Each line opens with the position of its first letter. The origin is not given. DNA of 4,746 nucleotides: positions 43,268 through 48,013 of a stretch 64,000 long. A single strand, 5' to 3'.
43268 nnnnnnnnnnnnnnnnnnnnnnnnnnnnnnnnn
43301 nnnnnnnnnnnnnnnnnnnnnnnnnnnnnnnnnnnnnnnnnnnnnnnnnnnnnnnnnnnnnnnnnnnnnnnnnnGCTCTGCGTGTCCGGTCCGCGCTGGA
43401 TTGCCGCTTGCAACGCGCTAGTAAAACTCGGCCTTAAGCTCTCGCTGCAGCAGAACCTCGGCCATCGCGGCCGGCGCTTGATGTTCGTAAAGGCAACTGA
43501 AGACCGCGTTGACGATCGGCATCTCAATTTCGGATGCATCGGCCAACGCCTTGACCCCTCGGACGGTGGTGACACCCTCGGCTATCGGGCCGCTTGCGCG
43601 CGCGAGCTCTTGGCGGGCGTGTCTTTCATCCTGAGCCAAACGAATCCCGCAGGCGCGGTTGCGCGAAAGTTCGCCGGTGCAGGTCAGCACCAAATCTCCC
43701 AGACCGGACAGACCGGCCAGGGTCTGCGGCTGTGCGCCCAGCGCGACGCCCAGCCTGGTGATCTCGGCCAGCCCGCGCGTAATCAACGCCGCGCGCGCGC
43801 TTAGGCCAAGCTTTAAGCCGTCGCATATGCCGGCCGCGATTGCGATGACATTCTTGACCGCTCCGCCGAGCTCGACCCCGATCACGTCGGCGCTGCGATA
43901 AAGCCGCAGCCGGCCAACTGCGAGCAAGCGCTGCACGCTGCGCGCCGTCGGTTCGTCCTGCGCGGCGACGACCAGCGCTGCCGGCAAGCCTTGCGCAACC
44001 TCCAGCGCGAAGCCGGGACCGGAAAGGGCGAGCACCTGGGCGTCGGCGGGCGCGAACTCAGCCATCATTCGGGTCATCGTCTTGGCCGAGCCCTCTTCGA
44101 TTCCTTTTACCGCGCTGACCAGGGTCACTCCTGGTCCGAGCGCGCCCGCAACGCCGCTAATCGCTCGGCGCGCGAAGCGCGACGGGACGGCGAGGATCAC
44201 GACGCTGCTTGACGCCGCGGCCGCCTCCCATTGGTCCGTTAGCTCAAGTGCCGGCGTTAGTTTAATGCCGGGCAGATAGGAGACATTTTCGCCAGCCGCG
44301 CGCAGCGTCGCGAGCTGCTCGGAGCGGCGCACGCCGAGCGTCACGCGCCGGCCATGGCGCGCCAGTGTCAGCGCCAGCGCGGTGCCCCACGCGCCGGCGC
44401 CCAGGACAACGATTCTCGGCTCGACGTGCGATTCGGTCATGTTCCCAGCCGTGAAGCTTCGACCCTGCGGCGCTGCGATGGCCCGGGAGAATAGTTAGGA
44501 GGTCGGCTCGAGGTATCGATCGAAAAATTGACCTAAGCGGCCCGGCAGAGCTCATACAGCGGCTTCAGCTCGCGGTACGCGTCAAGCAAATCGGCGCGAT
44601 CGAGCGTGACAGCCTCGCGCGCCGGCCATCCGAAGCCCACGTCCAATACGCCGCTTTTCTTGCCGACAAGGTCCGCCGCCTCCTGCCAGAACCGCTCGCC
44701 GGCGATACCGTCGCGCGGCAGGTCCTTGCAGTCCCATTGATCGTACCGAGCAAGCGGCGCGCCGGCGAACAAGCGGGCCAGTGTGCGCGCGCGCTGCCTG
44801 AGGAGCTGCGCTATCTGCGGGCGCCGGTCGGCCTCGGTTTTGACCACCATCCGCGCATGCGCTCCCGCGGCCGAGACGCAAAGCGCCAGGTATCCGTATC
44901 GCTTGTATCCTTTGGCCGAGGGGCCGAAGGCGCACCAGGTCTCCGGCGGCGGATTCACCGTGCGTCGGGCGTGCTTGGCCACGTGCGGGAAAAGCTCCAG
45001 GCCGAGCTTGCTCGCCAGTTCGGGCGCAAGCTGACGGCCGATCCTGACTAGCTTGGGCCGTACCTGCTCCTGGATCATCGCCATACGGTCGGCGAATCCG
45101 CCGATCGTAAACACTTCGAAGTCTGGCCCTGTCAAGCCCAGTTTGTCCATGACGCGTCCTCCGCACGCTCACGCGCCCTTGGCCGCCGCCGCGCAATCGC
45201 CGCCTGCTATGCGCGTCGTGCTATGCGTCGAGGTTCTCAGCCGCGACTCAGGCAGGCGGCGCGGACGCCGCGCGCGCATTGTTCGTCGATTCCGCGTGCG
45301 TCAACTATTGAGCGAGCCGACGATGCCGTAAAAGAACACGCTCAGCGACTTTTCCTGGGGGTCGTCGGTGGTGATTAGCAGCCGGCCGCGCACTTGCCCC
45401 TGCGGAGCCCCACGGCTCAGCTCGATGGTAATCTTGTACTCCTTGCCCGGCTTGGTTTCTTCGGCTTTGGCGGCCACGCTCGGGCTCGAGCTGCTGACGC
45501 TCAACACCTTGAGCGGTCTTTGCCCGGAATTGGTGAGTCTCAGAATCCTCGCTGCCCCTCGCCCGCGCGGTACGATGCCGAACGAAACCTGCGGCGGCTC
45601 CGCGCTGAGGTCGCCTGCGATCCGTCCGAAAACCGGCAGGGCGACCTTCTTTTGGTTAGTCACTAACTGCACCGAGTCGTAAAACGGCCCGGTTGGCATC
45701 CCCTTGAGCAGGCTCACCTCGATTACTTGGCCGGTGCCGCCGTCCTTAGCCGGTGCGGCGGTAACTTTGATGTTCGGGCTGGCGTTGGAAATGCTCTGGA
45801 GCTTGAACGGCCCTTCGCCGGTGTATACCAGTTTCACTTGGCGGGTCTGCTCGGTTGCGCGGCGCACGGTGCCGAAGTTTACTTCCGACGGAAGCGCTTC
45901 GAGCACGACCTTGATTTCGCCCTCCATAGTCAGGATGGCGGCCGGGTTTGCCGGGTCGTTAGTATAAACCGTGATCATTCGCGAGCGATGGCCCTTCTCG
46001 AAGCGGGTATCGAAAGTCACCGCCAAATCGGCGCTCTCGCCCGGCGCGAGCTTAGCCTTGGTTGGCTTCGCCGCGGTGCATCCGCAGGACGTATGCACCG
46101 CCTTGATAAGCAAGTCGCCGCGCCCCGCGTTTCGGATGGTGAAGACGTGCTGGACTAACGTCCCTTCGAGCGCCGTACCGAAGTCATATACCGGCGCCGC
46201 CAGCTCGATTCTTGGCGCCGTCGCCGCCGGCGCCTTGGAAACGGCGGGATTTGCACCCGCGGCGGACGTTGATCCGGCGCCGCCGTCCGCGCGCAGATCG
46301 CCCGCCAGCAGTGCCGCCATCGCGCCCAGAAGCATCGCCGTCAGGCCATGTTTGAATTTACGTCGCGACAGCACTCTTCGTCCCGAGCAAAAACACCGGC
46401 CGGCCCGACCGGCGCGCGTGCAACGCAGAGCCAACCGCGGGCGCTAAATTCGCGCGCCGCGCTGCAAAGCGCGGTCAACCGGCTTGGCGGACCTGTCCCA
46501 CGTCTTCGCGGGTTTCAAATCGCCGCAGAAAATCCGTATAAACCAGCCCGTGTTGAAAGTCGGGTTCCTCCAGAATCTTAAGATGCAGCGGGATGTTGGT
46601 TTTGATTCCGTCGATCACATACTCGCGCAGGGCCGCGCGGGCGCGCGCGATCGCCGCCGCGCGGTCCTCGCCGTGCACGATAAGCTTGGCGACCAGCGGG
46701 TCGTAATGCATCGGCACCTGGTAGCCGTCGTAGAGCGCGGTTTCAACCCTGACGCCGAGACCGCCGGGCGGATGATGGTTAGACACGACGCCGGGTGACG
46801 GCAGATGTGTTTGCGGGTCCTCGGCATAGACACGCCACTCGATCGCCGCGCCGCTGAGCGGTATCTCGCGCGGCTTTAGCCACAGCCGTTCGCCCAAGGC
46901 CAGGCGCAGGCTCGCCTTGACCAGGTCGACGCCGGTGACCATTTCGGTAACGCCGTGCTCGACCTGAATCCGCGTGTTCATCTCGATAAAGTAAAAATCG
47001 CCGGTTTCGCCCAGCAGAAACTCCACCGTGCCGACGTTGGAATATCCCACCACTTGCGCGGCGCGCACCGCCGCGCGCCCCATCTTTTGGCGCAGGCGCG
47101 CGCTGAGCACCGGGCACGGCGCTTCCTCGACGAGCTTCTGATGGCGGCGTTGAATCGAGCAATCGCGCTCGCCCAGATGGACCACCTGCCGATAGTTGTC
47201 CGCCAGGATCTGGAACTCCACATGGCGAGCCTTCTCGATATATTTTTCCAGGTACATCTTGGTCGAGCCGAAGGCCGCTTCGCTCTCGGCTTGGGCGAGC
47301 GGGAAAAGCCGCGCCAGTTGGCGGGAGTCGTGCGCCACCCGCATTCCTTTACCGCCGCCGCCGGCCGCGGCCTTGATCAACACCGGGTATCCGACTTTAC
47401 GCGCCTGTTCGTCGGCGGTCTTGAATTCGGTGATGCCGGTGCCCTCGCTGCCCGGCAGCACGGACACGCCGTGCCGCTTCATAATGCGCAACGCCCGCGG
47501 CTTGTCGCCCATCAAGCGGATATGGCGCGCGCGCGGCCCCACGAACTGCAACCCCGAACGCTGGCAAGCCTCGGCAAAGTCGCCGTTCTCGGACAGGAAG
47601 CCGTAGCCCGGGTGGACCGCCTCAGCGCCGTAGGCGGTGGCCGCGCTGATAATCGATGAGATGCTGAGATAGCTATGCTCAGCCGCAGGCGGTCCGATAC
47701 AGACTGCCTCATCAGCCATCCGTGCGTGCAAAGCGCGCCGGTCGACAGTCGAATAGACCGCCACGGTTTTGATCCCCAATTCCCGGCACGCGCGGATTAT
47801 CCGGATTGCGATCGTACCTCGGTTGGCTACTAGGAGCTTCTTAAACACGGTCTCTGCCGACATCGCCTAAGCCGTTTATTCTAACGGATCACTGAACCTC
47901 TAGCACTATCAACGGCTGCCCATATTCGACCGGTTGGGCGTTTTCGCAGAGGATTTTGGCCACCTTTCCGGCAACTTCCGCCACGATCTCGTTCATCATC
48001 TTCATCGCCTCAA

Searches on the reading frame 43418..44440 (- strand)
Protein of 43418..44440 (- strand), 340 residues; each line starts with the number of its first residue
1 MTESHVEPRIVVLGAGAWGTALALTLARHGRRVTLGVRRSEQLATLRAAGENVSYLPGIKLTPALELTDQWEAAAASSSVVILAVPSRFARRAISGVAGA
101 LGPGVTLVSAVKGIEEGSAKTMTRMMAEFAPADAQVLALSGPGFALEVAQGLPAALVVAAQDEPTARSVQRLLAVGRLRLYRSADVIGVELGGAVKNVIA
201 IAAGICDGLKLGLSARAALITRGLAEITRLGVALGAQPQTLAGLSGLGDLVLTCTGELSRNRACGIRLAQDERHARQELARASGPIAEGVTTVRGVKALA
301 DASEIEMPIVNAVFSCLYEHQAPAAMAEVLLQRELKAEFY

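Call 93: search_protein_families(library=pfam, proteins=[window:43418-44440:-], max_evalue=0.00001)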
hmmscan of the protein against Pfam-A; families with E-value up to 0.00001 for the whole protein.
window:43418-44440:- (340 aa): 5 families
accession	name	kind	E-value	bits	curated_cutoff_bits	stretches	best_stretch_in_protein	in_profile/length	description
PF07479.19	NAD_Gly3P_dh_C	-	1.7e-50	171.4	25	1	185-327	1-141/142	NAD-dependent glycerol-3-phosphate dehydrogenase C-terminus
PF01210.29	NAD_Gly3P_dh_N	-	6.8e-41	140.3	23.1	1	10-164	2-156/158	NAD-dependent glycerol-3-phosphate dehydrogenase N-terminus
PF20618.3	GPD_NAD_C_bact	-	5.5e-20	72.1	27.6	1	245-313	1-66/66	Bacterial GPD, NAD-dependent C-terminal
PF02558.23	ApbA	-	7.8e-09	35.8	22.2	1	10-115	1-104/150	Ketopantoate reductase PanE/ApbA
PF03807.23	F420_oxidored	-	3.2e-08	34.5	21.6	1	9-111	1-92/94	NADP oxidoreductase coenzyme F420-dependent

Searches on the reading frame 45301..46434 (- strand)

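Call 93: search_protein_families(library=pfam, proteins=[window:45301-46434:-], max_evalue=0.00001)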
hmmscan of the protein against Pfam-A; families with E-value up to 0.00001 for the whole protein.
window:45301-46434:- (377 aa): 5 families
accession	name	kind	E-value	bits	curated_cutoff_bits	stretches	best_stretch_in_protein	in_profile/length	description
PF07610.17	DUF1573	-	2.9e-37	127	26.1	1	77-174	2-98/98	Protein of unknown function (DUF1573)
PF22544.2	HYDIN_VesB_CFA65-like_Ig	-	5.2e-28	97.7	25.5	1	74-173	1-100/100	HYDIN/CFA65/VesB-like, Ig-like domain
PF14874.12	PapD-like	-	7.8e-11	42.5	27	0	275-357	3-89/102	Flagellar-associated PapD-like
PF15780.11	ASH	-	4e-10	40.2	27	0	278-362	9-96/98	Abnormal spindle-like microcephaly-assoc'd, ASPM-SPD-2-Hydin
PF22067.2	Cep192_D3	-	4.4e-07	30.4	27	0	93-158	18-84/99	Cep192 domain 3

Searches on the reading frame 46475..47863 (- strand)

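Call 74: search_protein_families(library=pfam, proteins=[window:46475-47863:-], max_evalue=0.00001)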
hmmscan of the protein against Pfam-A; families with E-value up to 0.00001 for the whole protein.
window:46475-47863:- (462 aa): 4 families
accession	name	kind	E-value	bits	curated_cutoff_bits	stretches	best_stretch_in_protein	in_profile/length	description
PF02786.22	CPSase_L_D2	-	2.9e-72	243.1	19.8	1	120-327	1-208/211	Carbamoyl-phosphate synthase L chain, ATP binding domain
PF00289.28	Biotin_carb_N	-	3.3e-45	153.5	25.5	1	7-115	2-110/110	Biotin carboxylase, N-terminal domain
PF02785.25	Biotin_carb_C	-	1.8e-36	124.9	32.4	1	342-447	1-107/108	Biotin carboxylase C-terminal domain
PF07478.18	Dala_Dala_lig_C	-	2.7e-09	37.3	24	1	150-297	28-174/204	D-ala D-ala ligase C-terminus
